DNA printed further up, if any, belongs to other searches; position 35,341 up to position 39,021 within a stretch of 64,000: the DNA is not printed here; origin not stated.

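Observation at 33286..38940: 1884-aa secreted beta-barrel giant protein, directly upstream of the rimP-nusA-infB operon and divergent from lptF/lptG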

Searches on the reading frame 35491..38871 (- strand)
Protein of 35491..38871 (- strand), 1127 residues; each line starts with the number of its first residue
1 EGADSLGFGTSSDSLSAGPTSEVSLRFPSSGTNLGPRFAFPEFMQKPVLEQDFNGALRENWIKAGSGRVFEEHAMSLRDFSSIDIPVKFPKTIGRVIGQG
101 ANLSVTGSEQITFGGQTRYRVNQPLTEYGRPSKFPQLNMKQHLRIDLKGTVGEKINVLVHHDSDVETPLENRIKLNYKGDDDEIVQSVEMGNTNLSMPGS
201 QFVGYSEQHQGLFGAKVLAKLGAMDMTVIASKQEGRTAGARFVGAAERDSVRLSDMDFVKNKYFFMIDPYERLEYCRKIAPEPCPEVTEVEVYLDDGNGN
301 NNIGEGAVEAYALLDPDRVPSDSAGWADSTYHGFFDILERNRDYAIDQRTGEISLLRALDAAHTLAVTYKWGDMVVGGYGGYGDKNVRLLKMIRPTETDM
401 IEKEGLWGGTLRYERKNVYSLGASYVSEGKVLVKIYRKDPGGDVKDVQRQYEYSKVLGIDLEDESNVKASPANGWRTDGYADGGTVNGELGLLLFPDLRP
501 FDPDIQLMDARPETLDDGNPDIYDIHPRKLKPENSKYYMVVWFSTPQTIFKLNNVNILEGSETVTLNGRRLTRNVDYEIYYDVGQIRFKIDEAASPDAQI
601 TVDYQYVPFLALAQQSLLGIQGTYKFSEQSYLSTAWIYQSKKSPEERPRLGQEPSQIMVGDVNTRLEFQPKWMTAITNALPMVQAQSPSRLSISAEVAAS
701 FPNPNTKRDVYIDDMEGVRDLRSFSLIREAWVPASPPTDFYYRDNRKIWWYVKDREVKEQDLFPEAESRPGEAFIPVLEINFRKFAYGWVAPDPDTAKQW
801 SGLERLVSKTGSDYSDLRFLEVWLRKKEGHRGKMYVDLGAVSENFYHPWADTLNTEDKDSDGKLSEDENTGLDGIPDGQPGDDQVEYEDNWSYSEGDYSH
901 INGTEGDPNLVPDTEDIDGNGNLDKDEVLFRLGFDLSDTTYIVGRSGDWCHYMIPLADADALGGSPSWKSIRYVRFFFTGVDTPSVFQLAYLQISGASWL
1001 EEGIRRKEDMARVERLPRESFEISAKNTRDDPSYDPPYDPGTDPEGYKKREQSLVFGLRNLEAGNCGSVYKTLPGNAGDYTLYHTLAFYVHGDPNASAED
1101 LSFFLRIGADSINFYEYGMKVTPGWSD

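Call 46: predict_structure(alignment_id=A3)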
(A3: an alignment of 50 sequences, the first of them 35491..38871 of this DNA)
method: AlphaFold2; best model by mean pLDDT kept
length: 1127 residues; sequences in the alignment: 50
mean_pLDDT: 78.3   pTM: 0.52
mean pLDDT of the five models: 78.3, 77.6, 76.8, 74.5, 72.6
residues with pLDDT >= 90: 251; 70-90: 621; 50-70: 175; < 50: 80
segments of 3 or more residues with pLDDT < 50: 1-38, 67-85, 166-170, 610-612, 875-882
pLDDT, mean of each block of 10 residues (from residue 1): 27 33 32 41 62 68 54 37 51 60 63 57 76 66 69 73 55 73 79 64 53 74 83 71 73 93 93 81 84 82 71 83 72 90 90 91 92 85 71 92 88 94 84 91 86 92 87 89 89 92 73 90 88 91 83 77 86 88 84 77 72 69 83 86 78 83 84 77 68 80 82 77 89 92 90 87 67 82 85 90 92 86 92 94 87 78 75 52 55 85 80 84 86 90 87 90 83 95 90 85 83 81 83 83 79 88 88 66 81 87 84 83 91
secondary structure, 60 per line:
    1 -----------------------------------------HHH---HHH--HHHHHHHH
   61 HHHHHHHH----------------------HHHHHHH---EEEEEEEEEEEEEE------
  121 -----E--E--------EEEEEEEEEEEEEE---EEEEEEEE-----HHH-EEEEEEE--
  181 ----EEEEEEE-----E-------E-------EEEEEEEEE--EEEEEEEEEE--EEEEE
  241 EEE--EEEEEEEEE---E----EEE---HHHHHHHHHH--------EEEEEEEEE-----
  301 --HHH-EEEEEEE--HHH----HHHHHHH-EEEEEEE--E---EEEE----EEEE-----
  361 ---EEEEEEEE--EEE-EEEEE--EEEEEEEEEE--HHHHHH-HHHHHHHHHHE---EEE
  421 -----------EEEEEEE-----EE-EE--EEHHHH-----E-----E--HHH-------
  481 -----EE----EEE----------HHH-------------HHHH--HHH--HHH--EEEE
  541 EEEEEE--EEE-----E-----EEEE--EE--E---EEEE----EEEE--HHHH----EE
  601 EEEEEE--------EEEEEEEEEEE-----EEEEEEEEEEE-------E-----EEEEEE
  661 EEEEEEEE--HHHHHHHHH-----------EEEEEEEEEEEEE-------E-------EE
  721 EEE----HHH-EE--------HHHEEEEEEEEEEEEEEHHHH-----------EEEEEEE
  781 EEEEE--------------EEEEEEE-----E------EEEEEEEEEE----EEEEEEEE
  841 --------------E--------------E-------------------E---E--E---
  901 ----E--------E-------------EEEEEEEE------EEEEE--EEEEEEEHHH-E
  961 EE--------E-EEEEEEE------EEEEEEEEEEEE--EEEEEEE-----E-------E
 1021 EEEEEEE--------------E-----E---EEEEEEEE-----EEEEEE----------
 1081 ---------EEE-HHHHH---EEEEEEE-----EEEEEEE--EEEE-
elements in order (helices of 4 or more, strands of 3 or more residues): H53-68 H91-97 E101-114 E138-151 E155-162 E172-178 E185-191 E213-221 E224-233 E236-243 E246-254 E263-265 H269-278 E287-295 E307-313 H323-329 E331-337 E344-347 E352-355 E364-371 E374-376 E378-382 E385-394 H397-402 H404-413 E418-420 E432-438 H453-456 E492-494 H521-524 E537-546 E549-551 E563-566 E577-580 E585-588 H591-594 E599-606 E615-625 E631-641 E655-668 H671-679 E691-703 E719-723 E745-758 H759-762 E774-785 E800-806 E819-828 E833-840 E928-935 E942-946 E949-955 E960-962 E973-979 E986-997 E1000-1006 E1020-1027 E1052-1059 E1065-1070 E1090-1092 H1094-1098 E1102-1108 E1114-1120 E1123-1126

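Call 50: fold_search(model_id=the predicted structure, library=pdb)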
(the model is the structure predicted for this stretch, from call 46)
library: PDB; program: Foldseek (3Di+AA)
matches with E <= 10: 566; with E <= 0.001: 11
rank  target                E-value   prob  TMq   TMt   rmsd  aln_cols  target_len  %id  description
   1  8gl8_A                6.6e-54  1.00  0.45  0.26  16.4      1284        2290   18  The Type 9 Secretion System Extended Translocon - SprA-PorV-PPI-RemZ-SkpA-SprE complex (released 2024-01-31)
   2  8gl6_A                1.1e-53  1.00  0.45  0.27  12.4      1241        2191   19  The Type 9 Secretion System in vitro assembled, RemA-CTD substrate bound complex (released 2024-01-31)
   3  6h3i_A                3.2e-48  1.00  0.44  0.27  12.6      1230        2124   19  Structural snapshots of the Type 9 protein translocon (released 2018-11-07)
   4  6h3j_A                2.1e-35  1.00  0.38  0.24  13.7      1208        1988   17  Structural snapshots of the Type 9 protein translocon Plug-complex (released 2018-11-07)
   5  6r31_A                4.0e-05  1.00  0.12  0.67   7.1       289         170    8  Family 11 Carbohydrate-Binding Module from Clostridium thermocellum in complex with beta-1,3-1,4-mixed-linked tetrasac (released 2020-02-05)
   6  6r3m_A                7.4e-05  1.00  0.12  0.65   6.8       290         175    8  Family 11 Carbohydrate-Binding Module from Clostridium thermocellum in complex with beta-1,3-1,4-mixed-linked tetrasac (released 2020-02-05)
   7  8beg_B                7.8e-05  0.41  0.07  0.11  49.3       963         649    8  Structure of Ig-like domains from PrgB (released 2022-11-30)
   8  1v0a                  2.1e-04  1.00  0.12  0.65   6.9       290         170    8  Family 11 Carbohydrate-Binding Module of cellulosomal cellulase Lic26A-Cel5E of Clostridium thermocellum (released 2005-01-12)
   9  1wzx_A                6.7e-04  1.00  0.09  0.46  10.0       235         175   14  Crystal Structure of Family 30 Carbohydrate Binding Module. (released 2005-03-22)
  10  1wzx_B                8.6e-04  1.00  0.10  0.50  11.3       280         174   12  Crystal Structure of Family 30 Carbohydrate Binding Module. (released 2005-03-22)
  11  1wmx_B                9.1e-04  1.00  0.11  0.48  11.7       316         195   10  Crystal Structure of Family 30 Carbohydrate Binding Module (released 2004-08-03)
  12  2c24_B                1.0e-03  1.00  0.09  0.48  12.1       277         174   12  FAMILY 30 CARBOHYDRATE-BINDING MODULE OF CELLULOSOMAL CELLULASE CEL9D- CEL44B OF CLOSTRIDIUM THERMOCELLUM (released 2005-11-22)
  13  2c24_A                1.1e-03  1.00  0.09  0.49  11.1       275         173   10  FAMILY 30 CARBOHYDRATE-BINDING MODULE OF CELLULOSOMAL CELLULASE CEL9D- CEL44B OF CLOSTRIDIUM THERMOCELLUM (released 2005-11-22)
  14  7k44                  1.4e-03  0.69  0.09  0.23  30.7       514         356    7  SGBP-B from a complex xyloglucan utilization locus in Bacteroides uniformis (released 2021-09-29)
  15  2lro_MODEL_1_A        1.6e-03  1.00  0.10  0.55  10.1       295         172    9  Solution structure, dynamics and binding studies of CtCBM11 (released 2013-02-06)
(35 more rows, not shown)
